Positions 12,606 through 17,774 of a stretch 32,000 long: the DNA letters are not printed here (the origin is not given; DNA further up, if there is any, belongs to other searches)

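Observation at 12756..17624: Giant secreted protein of about 8 ancient Fn3-like modules with no recognisable catalytic, anchoring or sorting domain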

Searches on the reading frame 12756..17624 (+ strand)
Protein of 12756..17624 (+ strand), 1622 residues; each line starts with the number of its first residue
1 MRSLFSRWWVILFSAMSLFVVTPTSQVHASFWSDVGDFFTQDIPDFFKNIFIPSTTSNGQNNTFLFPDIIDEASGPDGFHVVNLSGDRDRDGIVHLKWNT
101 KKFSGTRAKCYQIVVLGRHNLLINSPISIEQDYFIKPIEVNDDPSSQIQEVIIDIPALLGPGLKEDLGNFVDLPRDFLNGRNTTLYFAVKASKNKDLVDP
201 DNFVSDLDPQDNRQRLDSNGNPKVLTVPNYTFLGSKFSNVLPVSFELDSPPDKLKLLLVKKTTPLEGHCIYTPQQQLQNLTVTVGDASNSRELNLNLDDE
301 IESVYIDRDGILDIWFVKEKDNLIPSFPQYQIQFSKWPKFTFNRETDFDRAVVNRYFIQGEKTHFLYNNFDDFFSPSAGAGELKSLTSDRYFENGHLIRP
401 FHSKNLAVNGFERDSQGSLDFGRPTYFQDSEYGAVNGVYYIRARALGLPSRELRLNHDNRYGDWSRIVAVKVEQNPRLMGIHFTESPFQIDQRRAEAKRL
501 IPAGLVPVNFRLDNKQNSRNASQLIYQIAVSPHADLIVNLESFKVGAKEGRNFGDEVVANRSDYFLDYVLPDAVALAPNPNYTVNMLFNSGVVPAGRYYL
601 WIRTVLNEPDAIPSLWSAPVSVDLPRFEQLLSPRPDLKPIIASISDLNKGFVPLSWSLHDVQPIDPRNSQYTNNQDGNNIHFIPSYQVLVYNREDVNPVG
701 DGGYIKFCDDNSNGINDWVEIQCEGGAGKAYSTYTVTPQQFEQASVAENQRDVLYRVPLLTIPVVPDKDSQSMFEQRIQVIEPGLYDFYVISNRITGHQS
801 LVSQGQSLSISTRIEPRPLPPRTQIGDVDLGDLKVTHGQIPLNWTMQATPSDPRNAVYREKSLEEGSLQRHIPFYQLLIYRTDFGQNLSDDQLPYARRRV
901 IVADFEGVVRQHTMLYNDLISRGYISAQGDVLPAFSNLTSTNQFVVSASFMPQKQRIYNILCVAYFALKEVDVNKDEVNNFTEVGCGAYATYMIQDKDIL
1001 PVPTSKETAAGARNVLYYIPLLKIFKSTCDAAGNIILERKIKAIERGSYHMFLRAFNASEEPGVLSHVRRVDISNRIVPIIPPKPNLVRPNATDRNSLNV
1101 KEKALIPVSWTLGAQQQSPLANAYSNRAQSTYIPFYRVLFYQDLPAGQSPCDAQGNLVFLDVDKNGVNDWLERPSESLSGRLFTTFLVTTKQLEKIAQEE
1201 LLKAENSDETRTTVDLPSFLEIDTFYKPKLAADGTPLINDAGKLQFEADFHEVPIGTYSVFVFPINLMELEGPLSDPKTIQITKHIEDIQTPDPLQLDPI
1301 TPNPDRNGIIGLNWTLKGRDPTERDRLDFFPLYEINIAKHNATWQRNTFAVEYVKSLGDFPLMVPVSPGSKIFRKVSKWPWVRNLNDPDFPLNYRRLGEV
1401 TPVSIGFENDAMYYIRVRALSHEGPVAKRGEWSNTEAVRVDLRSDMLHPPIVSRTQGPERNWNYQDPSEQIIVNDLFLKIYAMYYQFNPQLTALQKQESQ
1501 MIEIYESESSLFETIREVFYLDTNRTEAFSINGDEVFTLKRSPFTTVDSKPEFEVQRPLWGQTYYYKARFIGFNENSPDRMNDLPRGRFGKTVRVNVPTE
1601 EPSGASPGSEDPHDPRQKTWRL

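Call 4: search_protein_families(library=pfam, proteins=[window:12756-17624:+], max_evalue=10)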
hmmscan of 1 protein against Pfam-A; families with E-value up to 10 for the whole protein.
window:12756-17624:+ (1622 aa): 0 families

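Call 5: search_protein_families(library=ncbifam, proteins=[window:12756-17624:+], max_evalue=0.01)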
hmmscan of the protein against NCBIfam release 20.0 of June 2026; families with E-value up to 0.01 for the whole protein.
window:12756-17624:+ (1622 aa): 0 families

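Call 6: find_homologous_proteins(query=window:12756-17624:+)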
Query window:12756-17624:+ (1622 aa): 2 proteins with E <= 0.001 among 7752 candidates.
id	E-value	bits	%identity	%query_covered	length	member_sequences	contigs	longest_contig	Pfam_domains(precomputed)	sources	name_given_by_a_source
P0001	0.0e+0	3760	100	100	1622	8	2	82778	-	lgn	-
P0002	0.0e+0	1103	38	95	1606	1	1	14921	-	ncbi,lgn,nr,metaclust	ncbi:hypothetical protein AB834_02200 [PVC group bacterium (ex Bugula neritina AB1)]|nr:hypothetical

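Call 7: search_solved_structures(query=window:12756-17624:+, max_evalue=10)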
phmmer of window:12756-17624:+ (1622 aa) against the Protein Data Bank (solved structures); distinct sequences matched with E-value up to 10: 2.
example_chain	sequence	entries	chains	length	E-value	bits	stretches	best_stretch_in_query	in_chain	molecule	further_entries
3ju0_A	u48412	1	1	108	1.2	9.2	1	457-524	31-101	Phage integrase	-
1qu9_A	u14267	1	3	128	1.7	8.8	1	809-854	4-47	YJGF PROTEIN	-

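Call 12: find_encoding_contigs(protein=P0002, flank=10000)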
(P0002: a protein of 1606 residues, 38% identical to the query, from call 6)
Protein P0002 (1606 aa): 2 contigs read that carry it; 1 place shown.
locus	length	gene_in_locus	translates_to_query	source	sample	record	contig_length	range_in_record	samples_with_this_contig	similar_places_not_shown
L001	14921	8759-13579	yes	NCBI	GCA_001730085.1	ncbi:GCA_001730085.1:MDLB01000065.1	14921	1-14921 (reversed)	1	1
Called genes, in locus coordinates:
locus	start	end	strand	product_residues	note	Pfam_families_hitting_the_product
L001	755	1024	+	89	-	PF00312:Ribosomal_S15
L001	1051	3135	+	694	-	PF01138:RNase_PH, PF03725:RNase_PH_C, PF03726:PNPase, PF01138:RNase_PH, PF00013:KH_1, PF00575:S1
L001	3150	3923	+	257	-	PF02673:BacA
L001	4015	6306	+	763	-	PF13491:FtsK_4TM, PF17854:FtsK_alpha, PF01580:FtsK_SpoIIIE, PF09397:FtsK_gamma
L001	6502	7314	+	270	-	PF13413:HTH_25, PF13464:RodZ_C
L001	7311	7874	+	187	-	PF01066:CDP-OH_P_transf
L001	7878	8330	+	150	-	PF04608:PgpA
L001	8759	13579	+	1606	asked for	-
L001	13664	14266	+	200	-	-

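Call 17: find_encoding_contigs(protein=P0001, flank=2000, max_places=4)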
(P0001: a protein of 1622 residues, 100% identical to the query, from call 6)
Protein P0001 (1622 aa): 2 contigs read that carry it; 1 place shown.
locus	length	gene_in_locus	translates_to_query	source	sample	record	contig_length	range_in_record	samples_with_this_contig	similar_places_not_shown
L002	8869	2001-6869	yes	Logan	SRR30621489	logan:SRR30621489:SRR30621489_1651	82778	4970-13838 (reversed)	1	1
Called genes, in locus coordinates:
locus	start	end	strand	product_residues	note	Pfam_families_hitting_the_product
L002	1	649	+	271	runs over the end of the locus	PF13413:HTH_25, PF13464:RodZ_C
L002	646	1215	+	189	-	PF01066:CDP-OH_P_transf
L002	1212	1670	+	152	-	PF04608:PgpA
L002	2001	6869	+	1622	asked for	-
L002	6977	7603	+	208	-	-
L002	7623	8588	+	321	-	PF00365:PFK, PF00781:DAGK_cat (faint)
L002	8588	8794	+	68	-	-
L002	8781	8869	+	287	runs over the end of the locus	PF13174:TPR_6 (faint), PF05036:SPOR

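Call 18: find_related_loci(query=window:12756-17624:+, collection=genome_contigs, flank=10000)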
Query window:12756-17624:+ (1622 aa) in genome_contigs; peptide patterns used: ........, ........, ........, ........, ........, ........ (x = any residue, [..] = any of these).
222 stretches matched a pattern, but none encodes a relative of the query by tblastn (E <= 1e-3).

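Call 20: find_related_loci(query=A1, collection=genome_contigs, flank=10000)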
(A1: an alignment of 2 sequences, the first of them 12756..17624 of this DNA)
Query A1 (1622 aa) in genome_contigs; peptide patterns used: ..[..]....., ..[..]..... (x = any residue, [..] = any of these).
18 stretches matched a pattern; 1 encode a relative of the query (tblastn E <= 1e-3); 1 distinct loci.
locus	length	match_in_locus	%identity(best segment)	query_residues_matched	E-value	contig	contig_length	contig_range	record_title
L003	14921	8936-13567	38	80-1621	0e+0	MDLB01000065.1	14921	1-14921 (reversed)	PVC group bacterium (ex Bugula neritina AB1) isolate AB1-3 AB834_contig000065, whole genome shotgun sequence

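Call 21: find_related_loci(query=A1, collection=metagenome_contigs, flank=10000)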
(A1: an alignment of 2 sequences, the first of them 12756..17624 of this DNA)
Query A1 (1622 aa) in metagenome_contigs; peptide patterns used: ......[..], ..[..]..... (x = any residue, [..] = any of these).
600 stretches matched a pattern, but none encodes a relative of the query by tblastn (E <= 1e-3).

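Call 40: find_homologous_proteins(query=A3, max_evalue=0.001)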
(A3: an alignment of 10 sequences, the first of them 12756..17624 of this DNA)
Query A3 (10 sequences) (1622 aa, profile of the alignment): 1 proteins with E <= 0.001 among 8000 candidates.
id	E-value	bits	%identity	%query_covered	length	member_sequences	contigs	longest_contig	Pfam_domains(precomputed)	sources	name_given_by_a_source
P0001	0.0e+0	1767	100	100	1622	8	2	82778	-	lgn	-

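Call 76: search_protein_families(library=pfam, alignment_id=A3, max_evalue=10)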
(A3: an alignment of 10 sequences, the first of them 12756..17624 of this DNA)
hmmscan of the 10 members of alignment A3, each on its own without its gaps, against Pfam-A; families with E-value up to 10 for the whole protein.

A. member 1, window:12756-17624:+ (1622 aa): 0 families

B. families by the number of members that match (of 10 scanned): 7 families
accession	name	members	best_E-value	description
PF25788.1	Ig_Rha78A_N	2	0.12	Rha78A-like, N-terminal immunoglobulin domain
PF11138.13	DUF2911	1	0.034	Protein of unknown function (DUF2911)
PF11276.14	DUF3078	1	0.11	Protein of unknown function (DUF3078)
PF02471.22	OspE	1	0.13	Borrelia outer surface protein E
PF19260.4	DUF5903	1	0.18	Family of unknown function (DUF5903)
PF20815.3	GIY_YIG_2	1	0.21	GIY-YIG catalytic domain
PF09737.14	Det1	1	9.9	De-etiolated protein 1 Det1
